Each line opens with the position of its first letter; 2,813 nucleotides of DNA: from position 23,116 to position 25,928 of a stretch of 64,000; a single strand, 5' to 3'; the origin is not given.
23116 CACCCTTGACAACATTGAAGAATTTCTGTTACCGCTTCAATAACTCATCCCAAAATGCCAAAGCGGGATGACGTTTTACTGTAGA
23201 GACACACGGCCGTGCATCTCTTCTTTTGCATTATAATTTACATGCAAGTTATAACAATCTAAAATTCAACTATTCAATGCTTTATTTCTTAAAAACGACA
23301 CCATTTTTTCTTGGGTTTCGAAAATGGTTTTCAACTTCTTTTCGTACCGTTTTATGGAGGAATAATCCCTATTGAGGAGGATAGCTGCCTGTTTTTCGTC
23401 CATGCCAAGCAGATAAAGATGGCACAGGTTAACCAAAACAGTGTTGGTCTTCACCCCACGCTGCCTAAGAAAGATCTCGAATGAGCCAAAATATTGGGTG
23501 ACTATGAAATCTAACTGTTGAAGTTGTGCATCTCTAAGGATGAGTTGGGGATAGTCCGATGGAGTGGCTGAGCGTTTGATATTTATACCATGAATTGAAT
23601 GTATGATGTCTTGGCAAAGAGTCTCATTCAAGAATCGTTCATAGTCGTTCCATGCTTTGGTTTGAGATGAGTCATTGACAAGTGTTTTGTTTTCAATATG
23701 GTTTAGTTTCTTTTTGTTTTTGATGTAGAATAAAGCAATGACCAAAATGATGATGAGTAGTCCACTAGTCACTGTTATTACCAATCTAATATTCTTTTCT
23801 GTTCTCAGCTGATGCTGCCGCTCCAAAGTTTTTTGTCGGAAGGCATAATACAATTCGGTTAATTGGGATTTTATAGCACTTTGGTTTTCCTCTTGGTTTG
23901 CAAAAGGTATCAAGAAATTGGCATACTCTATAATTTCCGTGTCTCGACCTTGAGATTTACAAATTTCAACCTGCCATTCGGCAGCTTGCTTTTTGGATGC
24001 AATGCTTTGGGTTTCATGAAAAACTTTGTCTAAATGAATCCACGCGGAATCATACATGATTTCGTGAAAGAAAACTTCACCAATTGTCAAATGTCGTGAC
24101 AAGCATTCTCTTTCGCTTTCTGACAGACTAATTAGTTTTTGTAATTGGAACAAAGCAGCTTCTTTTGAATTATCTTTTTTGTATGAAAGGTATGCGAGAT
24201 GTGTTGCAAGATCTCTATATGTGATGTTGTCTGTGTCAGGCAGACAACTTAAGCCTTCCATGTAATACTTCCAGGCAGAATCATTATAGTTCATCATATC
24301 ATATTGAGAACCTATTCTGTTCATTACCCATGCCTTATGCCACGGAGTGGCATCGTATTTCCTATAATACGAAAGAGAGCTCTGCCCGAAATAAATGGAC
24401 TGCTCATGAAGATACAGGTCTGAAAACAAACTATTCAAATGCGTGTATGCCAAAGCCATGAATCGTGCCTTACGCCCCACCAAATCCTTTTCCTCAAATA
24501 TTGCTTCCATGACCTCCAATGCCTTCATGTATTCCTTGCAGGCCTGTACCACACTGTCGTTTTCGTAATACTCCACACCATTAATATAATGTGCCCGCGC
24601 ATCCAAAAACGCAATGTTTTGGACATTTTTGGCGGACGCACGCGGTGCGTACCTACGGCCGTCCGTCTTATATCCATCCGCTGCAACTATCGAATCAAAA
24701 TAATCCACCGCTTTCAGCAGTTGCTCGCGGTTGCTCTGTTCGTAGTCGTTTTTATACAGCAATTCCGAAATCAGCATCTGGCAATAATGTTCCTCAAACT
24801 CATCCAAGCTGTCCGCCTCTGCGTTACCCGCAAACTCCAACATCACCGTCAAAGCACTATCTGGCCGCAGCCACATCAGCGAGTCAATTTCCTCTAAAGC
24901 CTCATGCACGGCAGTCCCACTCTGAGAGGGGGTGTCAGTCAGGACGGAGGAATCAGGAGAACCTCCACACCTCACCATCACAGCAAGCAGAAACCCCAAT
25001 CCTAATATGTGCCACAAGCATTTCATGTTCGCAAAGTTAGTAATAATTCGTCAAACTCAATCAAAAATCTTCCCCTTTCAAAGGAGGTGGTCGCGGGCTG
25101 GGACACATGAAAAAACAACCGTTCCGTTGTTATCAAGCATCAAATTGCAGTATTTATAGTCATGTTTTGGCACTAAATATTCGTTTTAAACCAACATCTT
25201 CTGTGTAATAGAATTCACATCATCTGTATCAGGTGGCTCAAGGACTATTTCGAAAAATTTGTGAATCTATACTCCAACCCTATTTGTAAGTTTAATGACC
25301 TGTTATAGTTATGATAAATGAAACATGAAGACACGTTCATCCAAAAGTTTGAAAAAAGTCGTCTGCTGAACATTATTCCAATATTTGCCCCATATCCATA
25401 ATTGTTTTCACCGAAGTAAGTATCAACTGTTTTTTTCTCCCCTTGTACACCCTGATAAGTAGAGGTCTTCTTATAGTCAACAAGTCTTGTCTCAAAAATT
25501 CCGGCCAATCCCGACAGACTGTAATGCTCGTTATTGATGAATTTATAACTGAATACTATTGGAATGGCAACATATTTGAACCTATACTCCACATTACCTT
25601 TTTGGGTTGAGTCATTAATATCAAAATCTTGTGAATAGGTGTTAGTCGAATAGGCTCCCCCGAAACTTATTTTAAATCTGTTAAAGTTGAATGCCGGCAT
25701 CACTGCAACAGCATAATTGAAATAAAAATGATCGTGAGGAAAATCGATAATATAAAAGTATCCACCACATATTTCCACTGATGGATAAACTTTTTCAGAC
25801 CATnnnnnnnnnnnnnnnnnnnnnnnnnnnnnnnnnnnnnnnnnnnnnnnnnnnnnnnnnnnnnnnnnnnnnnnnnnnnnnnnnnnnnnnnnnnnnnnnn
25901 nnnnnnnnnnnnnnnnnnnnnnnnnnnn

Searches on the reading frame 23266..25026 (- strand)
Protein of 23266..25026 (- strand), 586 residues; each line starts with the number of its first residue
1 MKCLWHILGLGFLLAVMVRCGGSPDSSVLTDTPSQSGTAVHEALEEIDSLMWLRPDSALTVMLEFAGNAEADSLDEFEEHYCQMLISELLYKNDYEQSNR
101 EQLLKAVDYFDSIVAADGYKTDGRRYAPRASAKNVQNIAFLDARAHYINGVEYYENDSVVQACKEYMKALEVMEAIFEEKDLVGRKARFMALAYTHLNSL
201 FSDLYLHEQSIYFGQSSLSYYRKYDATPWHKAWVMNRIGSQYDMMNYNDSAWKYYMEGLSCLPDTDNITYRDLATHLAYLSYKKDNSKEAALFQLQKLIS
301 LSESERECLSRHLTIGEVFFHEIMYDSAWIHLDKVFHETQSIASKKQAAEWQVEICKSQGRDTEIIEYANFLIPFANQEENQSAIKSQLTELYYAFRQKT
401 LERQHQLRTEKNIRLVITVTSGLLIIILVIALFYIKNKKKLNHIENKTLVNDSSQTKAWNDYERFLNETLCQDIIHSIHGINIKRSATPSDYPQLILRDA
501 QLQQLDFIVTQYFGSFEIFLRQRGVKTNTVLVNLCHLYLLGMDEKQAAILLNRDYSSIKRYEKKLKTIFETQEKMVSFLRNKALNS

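Call 61: search_protein_families(library=pfam, proteins=[window:23266-25026:-], max_evalue=0.001)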
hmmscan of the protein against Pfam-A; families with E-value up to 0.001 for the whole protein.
window:23266-25026:- (586 aa): 0 families

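Call 87: find_encoding_contigs(protein=window:23266-25026:-, flank=3000, max_places=5)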
Protein window:23266-25026:- (586 aa): 3 contigs read that carry it; 3 places shown.
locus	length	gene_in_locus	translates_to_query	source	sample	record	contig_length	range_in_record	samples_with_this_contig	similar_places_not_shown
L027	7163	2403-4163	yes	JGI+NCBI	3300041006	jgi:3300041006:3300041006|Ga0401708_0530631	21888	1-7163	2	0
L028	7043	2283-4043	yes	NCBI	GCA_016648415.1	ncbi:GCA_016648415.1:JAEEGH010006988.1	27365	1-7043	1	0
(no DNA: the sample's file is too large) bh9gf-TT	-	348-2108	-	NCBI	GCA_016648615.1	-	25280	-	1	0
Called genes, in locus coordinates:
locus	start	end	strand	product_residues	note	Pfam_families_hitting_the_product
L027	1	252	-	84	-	?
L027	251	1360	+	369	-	PF25852:DUF6242_C (weak), PF02012:BNR (faint), PF15902:Sortilin-Vps10 (faint), PF00404:Dockerin_1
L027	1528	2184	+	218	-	PF13568:OMP_b-brl_2 (weak)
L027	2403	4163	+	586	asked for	-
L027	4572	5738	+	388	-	PF13173:AAA_14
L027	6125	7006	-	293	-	PF03575:Peptidase_S51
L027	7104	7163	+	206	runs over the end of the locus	-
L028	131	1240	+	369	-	PF25852:DUF6242_C (weak), PF02012:BNR (faint), PF15902:Sortilin-Vps10 (faint), PF00404:Dockerin_1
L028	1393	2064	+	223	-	PF13568:OMP_b-brl_2 (weak)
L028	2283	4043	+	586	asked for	-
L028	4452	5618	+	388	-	PF13173:AAA_14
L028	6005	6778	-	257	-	PF03575:Peptidase_S51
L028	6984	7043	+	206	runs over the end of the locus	-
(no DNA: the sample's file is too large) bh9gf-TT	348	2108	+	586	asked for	-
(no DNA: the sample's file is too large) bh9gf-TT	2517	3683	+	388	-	PF13173:AAA_14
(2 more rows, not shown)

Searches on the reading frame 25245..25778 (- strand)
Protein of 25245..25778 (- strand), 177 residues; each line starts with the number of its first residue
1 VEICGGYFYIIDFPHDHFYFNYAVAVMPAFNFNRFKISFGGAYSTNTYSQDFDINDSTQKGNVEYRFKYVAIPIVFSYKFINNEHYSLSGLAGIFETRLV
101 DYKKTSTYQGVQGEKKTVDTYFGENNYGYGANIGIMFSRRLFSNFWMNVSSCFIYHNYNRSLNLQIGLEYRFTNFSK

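Call 8: search_protein_families(library=pfam, proteins=[window:25245-25778:-], max_evalue=0.01)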
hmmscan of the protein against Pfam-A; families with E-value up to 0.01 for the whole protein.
window:25245-25778:- (177 aa): 1 family
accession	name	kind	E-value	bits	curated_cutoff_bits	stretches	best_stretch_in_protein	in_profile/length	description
PF13568.12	OMP_b-brl_2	-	1.3e-05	25.8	27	1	20-148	38-167/175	Outer membrane protein beta-barrel domain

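Call 9: search_protein_families(library=ncbifam, proteins=[window:25245-25778:-], max_evalue=0.1)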
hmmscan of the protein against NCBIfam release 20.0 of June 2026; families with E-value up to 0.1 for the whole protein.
window:25245-25778:- (177 aa): 0 families
